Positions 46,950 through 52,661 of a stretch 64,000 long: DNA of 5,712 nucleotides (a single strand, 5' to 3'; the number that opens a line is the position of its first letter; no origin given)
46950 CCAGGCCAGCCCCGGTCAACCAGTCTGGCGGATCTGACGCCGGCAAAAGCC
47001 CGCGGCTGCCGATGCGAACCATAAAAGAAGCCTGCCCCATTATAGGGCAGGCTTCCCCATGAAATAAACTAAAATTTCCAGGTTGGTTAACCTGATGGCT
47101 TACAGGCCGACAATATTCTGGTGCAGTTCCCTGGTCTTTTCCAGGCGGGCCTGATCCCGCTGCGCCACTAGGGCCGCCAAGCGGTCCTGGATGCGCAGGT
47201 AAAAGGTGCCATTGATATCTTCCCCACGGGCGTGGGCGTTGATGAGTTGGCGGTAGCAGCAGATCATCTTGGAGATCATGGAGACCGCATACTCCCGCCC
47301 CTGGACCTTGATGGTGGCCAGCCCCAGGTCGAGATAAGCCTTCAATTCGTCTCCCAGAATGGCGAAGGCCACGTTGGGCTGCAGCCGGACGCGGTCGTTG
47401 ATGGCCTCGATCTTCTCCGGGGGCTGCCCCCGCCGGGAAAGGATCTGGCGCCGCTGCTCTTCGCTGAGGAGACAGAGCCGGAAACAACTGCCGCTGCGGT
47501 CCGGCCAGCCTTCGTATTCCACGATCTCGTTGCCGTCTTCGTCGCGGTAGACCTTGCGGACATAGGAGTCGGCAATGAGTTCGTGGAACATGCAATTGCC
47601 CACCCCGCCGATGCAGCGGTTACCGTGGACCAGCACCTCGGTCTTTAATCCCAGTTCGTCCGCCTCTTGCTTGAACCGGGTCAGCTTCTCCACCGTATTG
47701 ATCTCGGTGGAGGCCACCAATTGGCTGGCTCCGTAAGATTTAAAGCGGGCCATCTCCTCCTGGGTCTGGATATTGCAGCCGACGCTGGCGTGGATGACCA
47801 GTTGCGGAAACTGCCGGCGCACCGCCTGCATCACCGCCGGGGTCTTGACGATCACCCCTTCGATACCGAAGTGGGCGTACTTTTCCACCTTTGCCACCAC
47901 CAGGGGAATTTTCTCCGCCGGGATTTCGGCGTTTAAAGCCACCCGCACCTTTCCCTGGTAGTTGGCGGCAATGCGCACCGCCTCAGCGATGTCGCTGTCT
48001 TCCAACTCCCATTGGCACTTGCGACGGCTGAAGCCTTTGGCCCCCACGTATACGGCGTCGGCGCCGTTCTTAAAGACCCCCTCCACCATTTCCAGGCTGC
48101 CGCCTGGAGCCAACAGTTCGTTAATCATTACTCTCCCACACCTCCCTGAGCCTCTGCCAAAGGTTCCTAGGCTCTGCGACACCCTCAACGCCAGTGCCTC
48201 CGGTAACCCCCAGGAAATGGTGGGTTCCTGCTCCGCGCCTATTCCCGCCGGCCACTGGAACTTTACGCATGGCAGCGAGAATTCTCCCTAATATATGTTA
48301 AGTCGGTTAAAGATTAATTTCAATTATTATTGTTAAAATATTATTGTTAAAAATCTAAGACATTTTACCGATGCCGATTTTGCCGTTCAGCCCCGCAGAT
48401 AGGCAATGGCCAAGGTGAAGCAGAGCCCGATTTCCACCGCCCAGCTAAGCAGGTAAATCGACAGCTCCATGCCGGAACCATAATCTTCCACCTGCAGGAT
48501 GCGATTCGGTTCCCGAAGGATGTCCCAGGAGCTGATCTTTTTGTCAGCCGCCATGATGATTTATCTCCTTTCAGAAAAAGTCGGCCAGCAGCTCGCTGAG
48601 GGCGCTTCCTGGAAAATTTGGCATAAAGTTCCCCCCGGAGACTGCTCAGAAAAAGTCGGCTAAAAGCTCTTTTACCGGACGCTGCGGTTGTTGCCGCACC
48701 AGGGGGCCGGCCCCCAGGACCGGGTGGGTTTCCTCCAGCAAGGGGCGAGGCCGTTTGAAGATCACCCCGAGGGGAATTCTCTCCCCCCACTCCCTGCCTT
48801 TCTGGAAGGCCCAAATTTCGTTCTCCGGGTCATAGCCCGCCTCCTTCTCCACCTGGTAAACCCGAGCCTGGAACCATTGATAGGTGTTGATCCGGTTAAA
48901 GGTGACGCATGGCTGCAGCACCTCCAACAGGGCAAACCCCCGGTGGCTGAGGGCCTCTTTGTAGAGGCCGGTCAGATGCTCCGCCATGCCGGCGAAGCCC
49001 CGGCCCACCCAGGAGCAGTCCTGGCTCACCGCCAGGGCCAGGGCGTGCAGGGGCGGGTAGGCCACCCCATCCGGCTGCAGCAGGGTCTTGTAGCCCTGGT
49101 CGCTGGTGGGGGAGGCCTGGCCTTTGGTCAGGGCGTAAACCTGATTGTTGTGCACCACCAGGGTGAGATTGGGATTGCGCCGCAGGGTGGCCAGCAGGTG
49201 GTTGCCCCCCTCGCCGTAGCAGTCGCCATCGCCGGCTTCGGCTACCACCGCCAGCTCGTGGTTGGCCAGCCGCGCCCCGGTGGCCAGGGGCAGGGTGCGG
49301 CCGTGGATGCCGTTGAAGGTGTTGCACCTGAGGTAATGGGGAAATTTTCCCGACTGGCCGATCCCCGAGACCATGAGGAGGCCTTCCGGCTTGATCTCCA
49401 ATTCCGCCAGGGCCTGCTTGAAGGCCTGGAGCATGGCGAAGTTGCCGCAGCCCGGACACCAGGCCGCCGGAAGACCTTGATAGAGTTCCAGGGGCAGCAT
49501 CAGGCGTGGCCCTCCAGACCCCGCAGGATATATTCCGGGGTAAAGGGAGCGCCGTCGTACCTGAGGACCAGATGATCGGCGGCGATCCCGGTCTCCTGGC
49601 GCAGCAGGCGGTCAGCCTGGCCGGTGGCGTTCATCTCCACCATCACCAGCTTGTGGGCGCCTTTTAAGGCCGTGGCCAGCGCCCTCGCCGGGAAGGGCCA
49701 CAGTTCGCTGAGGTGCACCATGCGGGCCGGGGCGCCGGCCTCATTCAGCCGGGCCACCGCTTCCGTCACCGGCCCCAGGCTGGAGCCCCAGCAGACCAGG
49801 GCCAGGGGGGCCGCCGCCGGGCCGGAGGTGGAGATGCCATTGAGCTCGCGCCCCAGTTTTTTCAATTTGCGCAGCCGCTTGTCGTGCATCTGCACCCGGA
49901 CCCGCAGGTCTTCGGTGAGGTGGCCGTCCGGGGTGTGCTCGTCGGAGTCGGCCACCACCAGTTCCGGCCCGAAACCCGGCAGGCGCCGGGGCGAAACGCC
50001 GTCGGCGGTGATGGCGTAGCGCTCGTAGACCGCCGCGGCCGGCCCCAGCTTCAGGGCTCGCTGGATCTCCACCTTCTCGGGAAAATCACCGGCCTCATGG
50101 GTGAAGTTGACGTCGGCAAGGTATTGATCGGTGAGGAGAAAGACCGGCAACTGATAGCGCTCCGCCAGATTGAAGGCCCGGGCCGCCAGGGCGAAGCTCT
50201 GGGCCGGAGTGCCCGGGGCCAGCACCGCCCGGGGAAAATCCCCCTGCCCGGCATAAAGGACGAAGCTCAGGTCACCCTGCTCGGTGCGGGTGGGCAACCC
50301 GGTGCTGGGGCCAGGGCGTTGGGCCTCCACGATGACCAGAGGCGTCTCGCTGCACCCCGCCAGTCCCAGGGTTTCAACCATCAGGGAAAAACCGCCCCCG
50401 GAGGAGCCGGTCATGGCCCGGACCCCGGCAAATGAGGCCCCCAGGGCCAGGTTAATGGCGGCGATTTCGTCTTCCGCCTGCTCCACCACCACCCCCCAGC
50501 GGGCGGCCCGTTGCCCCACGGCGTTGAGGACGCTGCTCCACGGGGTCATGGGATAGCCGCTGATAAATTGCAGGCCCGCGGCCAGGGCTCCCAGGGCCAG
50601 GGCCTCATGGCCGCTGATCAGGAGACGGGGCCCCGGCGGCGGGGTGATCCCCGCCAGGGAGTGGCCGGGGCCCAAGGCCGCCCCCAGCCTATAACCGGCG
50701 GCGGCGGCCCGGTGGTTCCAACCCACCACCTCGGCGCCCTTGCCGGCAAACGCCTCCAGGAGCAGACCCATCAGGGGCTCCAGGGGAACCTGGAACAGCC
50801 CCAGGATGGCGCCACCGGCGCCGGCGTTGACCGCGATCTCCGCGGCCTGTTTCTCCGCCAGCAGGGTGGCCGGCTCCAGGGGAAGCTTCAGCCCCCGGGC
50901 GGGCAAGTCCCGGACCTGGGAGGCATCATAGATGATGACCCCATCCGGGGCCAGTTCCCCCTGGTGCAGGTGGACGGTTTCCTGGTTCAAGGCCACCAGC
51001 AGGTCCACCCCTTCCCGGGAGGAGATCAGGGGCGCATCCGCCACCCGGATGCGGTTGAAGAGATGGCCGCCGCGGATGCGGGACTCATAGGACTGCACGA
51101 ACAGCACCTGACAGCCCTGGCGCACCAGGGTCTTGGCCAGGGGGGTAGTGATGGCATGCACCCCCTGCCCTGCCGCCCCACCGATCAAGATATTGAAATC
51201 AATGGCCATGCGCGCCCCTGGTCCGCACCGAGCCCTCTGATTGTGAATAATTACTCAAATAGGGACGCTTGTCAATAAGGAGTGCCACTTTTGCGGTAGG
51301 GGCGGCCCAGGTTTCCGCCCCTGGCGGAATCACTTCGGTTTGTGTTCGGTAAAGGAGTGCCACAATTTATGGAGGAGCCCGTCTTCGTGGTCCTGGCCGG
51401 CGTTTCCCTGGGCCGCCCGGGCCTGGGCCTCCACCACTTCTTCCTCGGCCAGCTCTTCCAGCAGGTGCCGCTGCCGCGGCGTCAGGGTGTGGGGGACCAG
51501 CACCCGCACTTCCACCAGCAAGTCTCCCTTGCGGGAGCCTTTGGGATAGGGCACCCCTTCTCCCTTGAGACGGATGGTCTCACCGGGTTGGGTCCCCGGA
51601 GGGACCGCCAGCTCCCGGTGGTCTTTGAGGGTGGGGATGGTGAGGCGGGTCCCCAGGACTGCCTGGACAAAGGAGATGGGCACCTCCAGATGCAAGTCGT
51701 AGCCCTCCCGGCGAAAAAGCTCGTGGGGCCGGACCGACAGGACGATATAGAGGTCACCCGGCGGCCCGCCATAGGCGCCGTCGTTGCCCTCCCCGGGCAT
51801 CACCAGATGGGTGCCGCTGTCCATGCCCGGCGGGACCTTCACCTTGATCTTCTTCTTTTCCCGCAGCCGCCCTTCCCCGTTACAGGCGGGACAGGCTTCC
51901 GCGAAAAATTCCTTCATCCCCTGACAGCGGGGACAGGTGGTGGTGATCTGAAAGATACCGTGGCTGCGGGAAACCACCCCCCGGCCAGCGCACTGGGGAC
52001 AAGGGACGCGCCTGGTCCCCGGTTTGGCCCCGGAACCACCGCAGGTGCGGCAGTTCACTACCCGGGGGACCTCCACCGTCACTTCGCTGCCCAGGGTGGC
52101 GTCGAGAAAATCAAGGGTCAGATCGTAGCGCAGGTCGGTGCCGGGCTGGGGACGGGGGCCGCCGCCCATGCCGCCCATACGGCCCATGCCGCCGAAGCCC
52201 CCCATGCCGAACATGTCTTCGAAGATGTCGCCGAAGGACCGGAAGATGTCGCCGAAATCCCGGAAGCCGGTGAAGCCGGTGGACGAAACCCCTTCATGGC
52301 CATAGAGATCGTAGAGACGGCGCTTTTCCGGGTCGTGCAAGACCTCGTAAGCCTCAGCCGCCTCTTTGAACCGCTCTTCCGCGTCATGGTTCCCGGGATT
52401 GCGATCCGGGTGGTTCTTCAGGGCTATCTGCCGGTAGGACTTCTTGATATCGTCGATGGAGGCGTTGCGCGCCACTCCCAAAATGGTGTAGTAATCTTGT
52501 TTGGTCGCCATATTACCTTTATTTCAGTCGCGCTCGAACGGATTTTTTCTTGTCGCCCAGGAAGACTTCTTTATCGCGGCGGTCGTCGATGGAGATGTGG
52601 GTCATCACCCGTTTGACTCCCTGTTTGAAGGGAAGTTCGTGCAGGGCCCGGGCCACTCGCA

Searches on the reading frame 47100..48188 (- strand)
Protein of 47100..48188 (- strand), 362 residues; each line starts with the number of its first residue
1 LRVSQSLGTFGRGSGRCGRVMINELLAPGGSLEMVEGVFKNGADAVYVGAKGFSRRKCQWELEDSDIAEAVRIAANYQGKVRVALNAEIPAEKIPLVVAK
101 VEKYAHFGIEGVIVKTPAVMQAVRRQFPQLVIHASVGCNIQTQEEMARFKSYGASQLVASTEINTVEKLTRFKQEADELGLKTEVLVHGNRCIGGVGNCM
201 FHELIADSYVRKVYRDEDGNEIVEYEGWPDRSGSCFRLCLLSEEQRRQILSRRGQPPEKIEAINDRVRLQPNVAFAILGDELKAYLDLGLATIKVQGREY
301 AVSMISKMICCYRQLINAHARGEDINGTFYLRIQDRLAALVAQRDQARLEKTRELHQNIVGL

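Call 63: search_protein_families(library=pfam, proteins=[window:47100-48188:-], max_evalue=0.00001)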
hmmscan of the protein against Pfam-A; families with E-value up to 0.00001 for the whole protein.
window:47100-48188:- (362 aa): 1 family
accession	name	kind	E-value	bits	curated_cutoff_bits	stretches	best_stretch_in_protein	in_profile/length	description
PF01136.24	Peptidase_U32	-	1.8e-30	106.4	22.4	1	99-340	6-217/233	Peptidase family U32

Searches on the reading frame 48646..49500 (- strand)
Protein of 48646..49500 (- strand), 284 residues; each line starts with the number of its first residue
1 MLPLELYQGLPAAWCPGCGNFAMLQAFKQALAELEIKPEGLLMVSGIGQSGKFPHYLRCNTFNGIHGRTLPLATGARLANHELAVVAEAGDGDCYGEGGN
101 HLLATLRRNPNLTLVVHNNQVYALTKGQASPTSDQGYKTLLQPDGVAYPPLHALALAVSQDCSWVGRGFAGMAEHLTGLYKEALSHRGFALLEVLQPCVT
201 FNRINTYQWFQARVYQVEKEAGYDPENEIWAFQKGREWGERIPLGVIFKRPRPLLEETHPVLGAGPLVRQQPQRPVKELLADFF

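Call 63: search_protein_families(library=pfam, proteins=[window:48646-49500:-], max_evalue=0.00001)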
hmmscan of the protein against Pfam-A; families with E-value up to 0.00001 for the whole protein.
window:48646-49500:- (284 aa): 2 families
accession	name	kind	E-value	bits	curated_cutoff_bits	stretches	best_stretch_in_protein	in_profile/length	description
PF02775.26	TPP_enzyme_C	-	4e-23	82.3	21.9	1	53-194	18-151/151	Thiamine pyrophosphate enzyme, C-terminal TPP binding domain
PF12367.13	PFO_beta_C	-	1.1e-21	77.1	24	1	198-262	1-64/66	Pyruvate ferredoxin oxidoreductase beta subunit C terminal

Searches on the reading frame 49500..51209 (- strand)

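Call 63: search_protein_families(library=pfam, proteins=[window:49500-51209:-], max_evalue=0.00001)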
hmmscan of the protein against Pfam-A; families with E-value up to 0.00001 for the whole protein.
window:49500-51209:- (569 aa): 3 families
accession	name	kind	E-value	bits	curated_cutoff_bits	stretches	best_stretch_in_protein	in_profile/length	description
PF01855.24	POR_N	-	1.8e-52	178.8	27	1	207-441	2-228/231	Pyruvate flavodoxin/ferredoxin oxidoreductase, thiamine diP-bdg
PF01558.24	POR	-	5.6e-27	95.4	27.4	1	13-173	1-172/173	Pyruvate ferredoxin/flavodoxin oxidoreductase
PF17147.9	PFOR_II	-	5e-09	36.9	27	1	468-533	2-68/102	Pyruvate:ferredoxin oxidoreductase core domain II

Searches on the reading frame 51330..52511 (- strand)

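Call 63: search_protein_families(library=pfam, proteins=[window:51330-52511:-], max_evalue=0.00001)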
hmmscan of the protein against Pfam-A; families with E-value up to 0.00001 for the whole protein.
window:51330-52511:- (393 aa): 3 families
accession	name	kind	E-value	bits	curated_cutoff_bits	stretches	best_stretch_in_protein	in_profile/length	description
PF01556.23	DnaJ_C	-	1.7e-49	168.2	26.6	1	127-340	1-152/152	DnaJ C terminal domain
PF00226.36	DnaJ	-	4.2e-26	91.3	27.8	1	6-68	1-63/63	DnaJ domain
PF00684.25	DnaJ_CXXCXGXG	-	3.2e-13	50.2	32.7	1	154-214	1-65/65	DnaJ central domain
